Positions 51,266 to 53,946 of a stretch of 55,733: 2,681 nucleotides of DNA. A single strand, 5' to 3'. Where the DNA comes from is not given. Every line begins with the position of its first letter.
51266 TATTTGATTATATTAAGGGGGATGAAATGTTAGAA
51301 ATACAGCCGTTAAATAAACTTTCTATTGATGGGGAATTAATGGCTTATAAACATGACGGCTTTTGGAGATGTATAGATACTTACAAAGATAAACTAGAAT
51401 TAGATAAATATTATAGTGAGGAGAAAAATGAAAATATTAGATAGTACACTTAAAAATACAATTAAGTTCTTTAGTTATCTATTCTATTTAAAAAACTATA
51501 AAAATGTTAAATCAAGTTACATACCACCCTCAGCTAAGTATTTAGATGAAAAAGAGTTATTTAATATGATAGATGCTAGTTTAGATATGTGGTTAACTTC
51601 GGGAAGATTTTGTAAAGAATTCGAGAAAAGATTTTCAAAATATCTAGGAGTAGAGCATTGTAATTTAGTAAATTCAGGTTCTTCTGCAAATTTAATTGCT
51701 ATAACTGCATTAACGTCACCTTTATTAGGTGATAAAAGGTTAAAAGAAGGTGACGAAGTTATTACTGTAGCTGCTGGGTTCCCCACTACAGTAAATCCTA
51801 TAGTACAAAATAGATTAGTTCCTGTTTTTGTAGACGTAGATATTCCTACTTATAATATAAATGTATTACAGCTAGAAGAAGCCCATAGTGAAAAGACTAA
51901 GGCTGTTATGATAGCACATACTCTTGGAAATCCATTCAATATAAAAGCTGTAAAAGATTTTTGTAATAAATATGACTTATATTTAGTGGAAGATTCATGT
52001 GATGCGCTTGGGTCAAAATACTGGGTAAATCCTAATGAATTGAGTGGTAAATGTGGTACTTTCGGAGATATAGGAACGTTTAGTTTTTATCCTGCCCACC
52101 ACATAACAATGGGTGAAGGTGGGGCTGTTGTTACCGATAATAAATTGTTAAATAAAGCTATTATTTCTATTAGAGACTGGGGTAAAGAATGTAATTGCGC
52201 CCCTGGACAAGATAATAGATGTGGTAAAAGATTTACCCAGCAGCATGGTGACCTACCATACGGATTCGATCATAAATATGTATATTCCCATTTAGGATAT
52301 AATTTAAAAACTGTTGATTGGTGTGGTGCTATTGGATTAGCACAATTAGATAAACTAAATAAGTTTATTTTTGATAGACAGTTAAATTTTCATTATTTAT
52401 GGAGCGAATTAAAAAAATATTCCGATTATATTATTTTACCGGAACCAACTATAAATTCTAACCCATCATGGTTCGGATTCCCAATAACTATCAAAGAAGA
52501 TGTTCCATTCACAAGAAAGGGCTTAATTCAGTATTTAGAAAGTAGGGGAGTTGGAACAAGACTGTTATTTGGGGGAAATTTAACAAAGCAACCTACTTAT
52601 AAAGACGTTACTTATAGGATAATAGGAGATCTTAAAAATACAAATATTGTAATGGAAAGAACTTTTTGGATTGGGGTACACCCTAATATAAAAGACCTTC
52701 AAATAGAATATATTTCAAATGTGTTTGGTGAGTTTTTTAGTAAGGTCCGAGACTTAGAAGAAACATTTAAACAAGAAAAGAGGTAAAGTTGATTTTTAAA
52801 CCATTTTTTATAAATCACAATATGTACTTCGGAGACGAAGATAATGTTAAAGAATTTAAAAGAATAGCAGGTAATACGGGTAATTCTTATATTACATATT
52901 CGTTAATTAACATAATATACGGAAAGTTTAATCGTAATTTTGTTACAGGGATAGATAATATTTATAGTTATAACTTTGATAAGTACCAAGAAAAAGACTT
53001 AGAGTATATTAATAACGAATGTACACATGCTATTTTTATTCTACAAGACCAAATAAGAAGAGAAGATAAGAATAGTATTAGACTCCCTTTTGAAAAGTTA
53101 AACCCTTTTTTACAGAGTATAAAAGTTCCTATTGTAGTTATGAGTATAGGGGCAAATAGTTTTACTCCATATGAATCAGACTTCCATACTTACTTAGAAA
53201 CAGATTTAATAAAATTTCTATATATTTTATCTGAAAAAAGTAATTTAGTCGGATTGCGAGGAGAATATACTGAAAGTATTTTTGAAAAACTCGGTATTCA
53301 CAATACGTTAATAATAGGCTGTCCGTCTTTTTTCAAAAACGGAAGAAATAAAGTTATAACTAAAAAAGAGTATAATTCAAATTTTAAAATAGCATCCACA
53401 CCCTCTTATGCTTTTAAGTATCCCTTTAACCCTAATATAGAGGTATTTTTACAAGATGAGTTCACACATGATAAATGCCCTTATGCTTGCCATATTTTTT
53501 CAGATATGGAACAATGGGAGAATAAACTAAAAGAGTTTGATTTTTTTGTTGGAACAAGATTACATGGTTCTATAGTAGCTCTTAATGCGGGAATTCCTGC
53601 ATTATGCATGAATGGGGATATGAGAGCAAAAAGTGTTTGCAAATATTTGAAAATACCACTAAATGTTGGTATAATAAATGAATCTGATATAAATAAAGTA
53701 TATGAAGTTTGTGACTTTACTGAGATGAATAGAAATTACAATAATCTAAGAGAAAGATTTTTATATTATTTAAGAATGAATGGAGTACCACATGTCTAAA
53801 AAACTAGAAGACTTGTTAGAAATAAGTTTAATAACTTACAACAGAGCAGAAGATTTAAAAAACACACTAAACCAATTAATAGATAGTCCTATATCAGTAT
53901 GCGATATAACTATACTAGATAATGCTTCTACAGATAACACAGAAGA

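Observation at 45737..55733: Phage-borne operon of at least 10 genes for a CDP-activated branched-chain 3,6-dideoxyhexose and its transfer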

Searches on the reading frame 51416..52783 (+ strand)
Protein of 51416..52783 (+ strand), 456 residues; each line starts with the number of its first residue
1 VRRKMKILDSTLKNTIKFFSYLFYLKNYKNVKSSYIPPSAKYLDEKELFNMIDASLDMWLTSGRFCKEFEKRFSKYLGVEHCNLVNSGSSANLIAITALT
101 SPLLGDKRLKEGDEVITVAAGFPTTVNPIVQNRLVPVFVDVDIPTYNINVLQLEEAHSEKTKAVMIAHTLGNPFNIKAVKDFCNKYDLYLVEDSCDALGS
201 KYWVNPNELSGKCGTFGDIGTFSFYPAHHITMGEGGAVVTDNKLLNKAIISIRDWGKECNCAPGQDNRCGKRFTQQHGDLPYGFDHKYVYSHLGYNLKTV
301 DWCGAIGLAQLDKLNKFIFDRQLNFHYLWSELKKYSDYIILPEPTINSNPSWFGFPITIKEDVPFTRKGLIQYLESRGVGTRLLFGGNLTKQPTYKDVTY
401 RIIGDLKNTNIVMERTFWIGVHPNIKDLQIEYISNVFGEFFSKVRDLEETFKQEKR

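Call 7: search_protein_families(library=pfam, proteins=[window:51416-52783:+], max_evalue=0.01)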
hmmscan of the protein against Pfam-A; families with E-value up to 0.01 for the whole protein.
window:51416-52783:+ (456 aa): 3 families
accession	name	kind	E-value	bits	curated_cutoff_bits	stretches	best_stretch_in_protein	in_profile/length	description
PF01041.23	DegT_DnrJ_EryC1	-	1e-86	291.8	19.8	1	45-435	4-357/360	DegT/DnrJ/EryC1/StrS aminotransferase family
PF01212.27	Beta_elim_lyase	-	8.6e-05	22.4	27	1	67-196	35-171/288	Beta-eliminating lyase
PF00266.25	Aminotran_5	-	0.0029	17.1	21.5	1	88-200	71-182/371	Aminotransferase class-V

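Call 8: search_protein_families(library=ncbifam, proteins=[window:51416-52783:+], max_evalue=0.01)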
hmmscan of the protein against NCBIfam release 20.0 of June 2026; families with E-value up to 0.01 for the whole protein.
window:51416-52783:+ (456 aa): 12 families
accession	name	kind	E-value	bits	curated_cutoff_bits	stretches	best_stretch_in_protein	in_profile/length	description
NF011936.0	PRK15407.1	equivalog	7.5e-200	664.2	423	1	19-443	20-438/440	lipopolysaccharide biosynthesis protein RfbH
TIGR03588.1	PseC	equivalog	3.8e-54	184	423.5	1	36-436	2-375/380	UDP-4-amino-4,6-dideoxy-N-acetyl-beta-L-altrosamine transaminase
TIGR04181.1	NHT_00031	hypoth_equivalog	1e-46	159.5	420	2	46-249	11-217/359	LegC family aminotransferase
NF008658.2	PRK11658.1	equivalog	9.3e-36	123.3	631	1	34-434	3-370/379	UDP-4-amino-4-deoxy-L-arabinose aminotransferase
NF008687.0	PRK11706.1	equivalog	2.3e-33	115.5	375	1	40-441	6-374/375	dTDP-4-amino-4,6-dideoxygalactose transaminase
TIGR02379.1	ECA_wecE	subfamily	2.4e-26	92.4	434.85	1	53-433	19-367/376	dTDP-4-amino-4,6-dideoxy-D-glucose transaminase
TIGR04427.1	PLP_DesI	equivalog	8.1e-24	84.4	650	1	42-259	28-231/390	dTDP-4-dehydro-6-deoxyglucose aminotransferase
NF006488.0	PRK08912.1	equivalog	3.1e-06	26.4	498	1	96-193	97-198/387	aminotransferase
NF005817.0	PRK07683.1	equivalog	0.0014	17.4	575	1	109-169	110-170/387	aminotransferase A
NF004770.0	PRK06108.1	subfamily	0.0029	16.5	422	1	68-174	85-183/396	pyridoxal phosphate-dependent aminotransferase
NF004975.0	PRK06348.1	equivalog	0.0056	15.7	549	1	108-190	109-198/384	pyridoxal phosphate-dependent aminotransferase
NF005305.0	PRK06836.1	equivalog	0.0081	15.4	376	0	109-167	119-177/396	pyridoxal phosphate-dependent aminotransferase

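Call 14: search_dna_similar(query=window:51416-52783:+, collection=phages, mode=protein, max_rows=25)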
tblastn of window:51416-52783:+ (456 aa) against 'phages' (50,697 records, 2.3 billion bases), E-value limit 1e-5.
Records with a match: 86; places in all: 91; records where one place covers at least 80% of the query: 14.
Best place of each record, by identity: <60% 86.
By first word of the organism name: Synechococcus 54; Salmonella 5; uncultured 4; Flavobacterium 4; Stenotrophomonas 4; Marine 3; Aphanizomenon 2; Bacteriophage 2; Planktothrix 1; Pseudomonas 1; and 6 more.
By host as written in the record: - 56; Synechococcus sp. MW02 4; Flavobacterium sp. LMO8 4; Stenotrophomonas maltophilia 4; Salmonella enterica subsp. enterica serovar Kentucky 3; Synechococcus sp. 3; Homo sapiens 2; Synechococcus sp. LTWRED 1; and 9 more.
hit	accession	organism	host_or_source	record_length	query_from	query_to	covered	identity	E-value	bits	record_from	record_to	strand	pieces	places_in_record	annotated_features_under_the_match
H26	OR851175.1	Salmonella phage S.Kent 1-2-1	Salmonella enterica subsp. enterica ...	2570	33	441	90%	56.7%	4e-165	491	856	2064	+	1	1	record has no annotation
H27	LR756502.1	uncultured phage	metagenomic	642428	2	439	96%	34.7%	1e-70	248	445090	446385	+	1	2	record has no annotation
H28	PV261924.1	Synechococcus phage RN05-S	Synechococcus sp. MW02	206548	39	440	88%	36.3%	2e-64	230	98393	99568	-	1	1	DegT/DnrJ/EryC1/StrS aminotransferase family protein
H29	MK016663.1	Synechococcus phage S-H68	Synechococcus sp. LTWRED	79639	39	440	88%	36.3%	4e-64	230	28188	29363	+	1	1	CDP-4-dehydro-6-deoxy-D-glucose 3-dehydratase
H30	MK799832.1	Synechococcus phage S-B05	Synechococcus sp. MW02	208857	39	440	88%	36.3%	4e-64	230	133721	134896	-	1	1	hypothetical protein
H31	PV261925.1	Synechococcus phage RB11-B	Synechococcus sp. MW02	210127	39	440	88%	36.3%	4e-64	230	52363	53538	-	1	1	DegT/DnrJ/EryC1/StrS aminotransferase family protein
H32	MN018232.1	Synechococcus phage S-B43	Synechococcus sp. MW02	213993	39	440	88%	36.3%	4e-64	230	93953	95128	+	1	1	hypothetical protein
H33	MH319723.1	Marine virus AG-345-D19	single cell amplified by WGA-X; seawater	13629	24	445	93%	33.5%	6e-63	226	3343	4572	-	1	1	record has no annotation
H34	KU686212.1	Synechococcus phage S-CAM7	Synechococcus sp.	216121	60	420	79%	28.4%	9e-31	132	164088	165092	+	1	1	putative CDP-4-keto-6-deoxy-D-glucose-3-dehydrase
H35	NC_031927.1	Synechococcus phage S-CAM7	Synechococcus sp.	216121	60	420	79%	28.4%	9e-31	132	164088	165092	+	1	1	aminotransferase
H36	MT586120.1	Synechococcus phage S-CAM7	Synechococcus sp. WH 7803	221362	60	420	79%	28.4%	9e-31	132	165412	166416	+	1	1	hypothetical protein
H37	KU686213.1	Synechococcus phage S-CAM7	Synechococcus sp.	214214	60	420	79%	28.4%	1e-30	131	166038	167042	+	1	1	putative CDP-4-keto-6-deoxy-D-glucose-3-dehydrase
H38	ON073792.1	Aphanizomenon phage Yong-DA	Aphanizomenon flos-aquae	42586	31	437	89%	24.9%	5e-25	114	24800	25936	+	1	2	DegT/DnrJ/EryC1/StrS aminotransferase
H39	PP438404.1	Aphanizomenon phage Afl-JY11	Aphanizomenon flos-aquae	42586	31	437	89%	24.9%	5e-25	114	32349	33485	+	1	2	aminotransferase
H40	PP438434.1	Planktothrix phage Pag-JY44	Planktothrix agardhii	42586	31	437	89%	24.9%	5e-25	114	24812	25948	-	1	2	aminotransferase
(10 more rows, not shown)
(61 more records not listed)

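Call 51: search_solved_structures(query=window:51428-52783:+, max_evalue=1e-20, show_alignments=2)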
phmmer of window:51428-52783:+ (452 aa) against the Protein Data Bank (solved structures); distinct sequences matched with E-value up to 1e-20: 29.
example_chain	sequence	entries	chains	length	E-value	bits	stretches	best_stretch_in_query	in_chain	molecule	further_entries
3bcx_A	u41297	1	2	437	4.9e-161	539.7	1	29-438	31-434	CDP-6-deoxy-L-threo-D-glycero-4-hexulose-3-dehydrase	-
3bb8_A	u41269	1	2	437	8.8e-160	535.6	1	29-438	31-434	CDP-4-keto-6-deoxy-D-glucose-3-dehydrase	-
2gms_A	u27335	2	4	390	8.2e-58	199.4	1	45-431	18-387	Putative pyridoxamine 5-phosphate-dependent dehydrase, Wbdk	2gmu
3b8x_A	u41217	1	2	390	7.7e-57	196.2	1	45-431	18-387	Pyridoxamine 5-phosphate-dependent dehydrase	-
2r0t_A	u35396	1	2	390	1.2e-56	195.5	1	45-431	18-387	Pyridoxamine 5-phosphate-dependent dehydrase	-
3gr9_A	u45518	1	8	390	3e-56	194.3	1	45-431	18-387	ColD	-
9wvy_A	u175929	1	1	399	2.6e-43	151.6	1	39-420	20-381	Putative NDP-4-keto-6-deoxyglucose-3-dehydratase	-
7b0d_A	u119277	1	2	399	9.2e-41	143.2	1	44-253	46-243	Glutamine--scyllo-inositol transaminase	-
7b0m_AAA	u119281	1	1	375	3.3e-37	131.5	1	37-239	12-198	Sugar aminotransferase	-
3dr7_A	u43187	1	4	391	2e-31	112.4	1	35-250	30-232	Putative perosamine synthetase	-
3bn1_A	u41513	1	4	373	2e-31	112.4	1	36-250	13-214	Perosamine synthetase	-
3dr4_A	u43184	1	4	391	2.8e-31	112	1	35-250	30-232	Putative perosamine synthetase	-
3frk_A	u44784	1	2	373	4e-29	104.9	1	53-254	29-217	QdtB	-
8vr3_A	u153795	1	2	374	2.6e-28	102.2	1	56-249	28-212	DegT/DnrJ/EryC1/StrS aminotransferase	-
8vr5_A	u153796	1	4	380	2.8e-28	102.1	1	56-245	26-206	DegT/DnrJ/EryC1/StrS aminotransferase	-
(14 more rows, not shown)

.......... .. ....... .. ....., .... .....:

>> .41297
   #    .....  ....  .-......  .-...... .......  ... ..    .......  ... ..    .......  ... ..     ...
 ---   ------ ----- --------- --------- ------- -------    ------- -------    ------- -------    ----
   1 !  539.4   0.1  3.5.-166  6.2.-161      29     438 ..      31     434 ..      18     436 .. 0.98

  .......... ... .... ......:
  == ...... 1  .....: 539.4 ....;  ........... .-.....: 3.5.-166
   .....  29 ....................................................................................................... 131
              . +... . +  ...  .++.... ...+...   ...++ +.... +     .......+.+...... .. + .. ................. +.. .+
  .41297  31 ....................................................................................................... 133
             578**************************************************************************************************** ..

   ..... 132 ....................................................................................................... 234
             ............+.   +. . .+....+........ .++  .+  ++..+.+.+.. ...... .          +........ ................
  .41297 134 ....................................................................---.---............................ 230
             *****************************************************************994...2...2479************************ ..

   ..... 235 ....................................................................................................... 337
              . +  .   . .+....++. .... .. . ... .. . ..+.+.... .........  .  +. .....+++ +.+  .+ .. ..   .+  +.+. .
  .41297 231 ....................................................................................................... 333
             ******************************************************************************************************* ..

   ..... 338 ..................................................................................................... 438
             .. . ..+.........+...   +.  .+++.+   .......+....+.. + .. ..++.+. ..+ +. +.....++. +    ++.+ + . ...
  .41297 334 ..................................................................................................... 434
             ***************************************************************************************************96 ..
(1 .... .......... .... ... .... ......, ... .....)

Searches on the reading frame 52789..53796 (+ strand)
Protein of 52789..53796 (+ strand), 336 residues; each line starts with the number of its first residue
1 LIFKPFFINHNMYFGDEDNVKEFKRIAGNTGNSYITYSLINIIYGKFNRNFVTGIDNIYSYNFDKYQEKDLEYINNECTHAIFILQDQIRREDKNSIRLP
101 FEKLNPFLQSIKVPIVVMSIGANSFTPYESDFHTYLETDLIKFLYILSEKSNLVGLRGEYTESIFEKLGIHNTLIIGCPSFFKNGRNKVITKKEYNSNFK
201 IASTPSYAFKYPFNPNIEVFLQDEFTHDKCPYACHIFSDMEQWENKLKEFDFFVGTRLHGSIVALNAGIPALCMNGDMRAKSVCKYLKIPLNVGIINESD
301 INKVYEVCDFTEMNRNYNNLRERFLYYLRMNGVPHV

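Call 7: search_protein_families(library=pfam, proteins=[window:52789-53796:+], max_evalue=0.01)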
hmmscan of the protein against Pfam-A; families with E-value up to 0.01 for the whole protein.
window:52789-53796:+ (336 aa): 1 family
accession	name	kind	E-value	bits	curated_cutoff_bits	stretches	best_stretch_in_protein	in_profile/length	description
PF04230.19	PS_pyruv_trans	-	4.3e-19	69.9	25.3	1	29-275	1-277/280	Polysaccharide pyruvyl transferase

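Call 8: search_protein_families(library=ncbifam, proteins=[window:52789-53796:+], max_evalue=0.01)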
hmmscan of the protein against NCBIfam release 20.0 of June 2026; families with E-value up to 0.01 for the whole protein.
window:52789-53796:+ (336 aa): 4 families
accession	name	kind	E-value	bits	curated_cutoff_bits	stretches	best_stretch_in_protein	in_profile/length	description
TIGR03609.1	S_layer_CsaB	equivalog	7.8e-05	22.1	213.1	1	236-290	238-292/301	polysaccharide pyruvyl transferase CsaB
NF007452.0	PRK10017.1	equivalog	0.0011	17.9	399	1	246-290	324-368/426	colanic acid biosynthesis pyruvyl transferase WcaK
TIGR04006.1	wcaK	equivalog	0.0054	15.6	727.1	1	247-290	325-368/426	colanic acid biosynthesis pyruvyl transferase WcaK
TIGR01664.1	DNA-3'-Pase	equivalog_domain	0.0094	15.9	107.65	0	42-118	24-98/167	DNA 3'-phosphatase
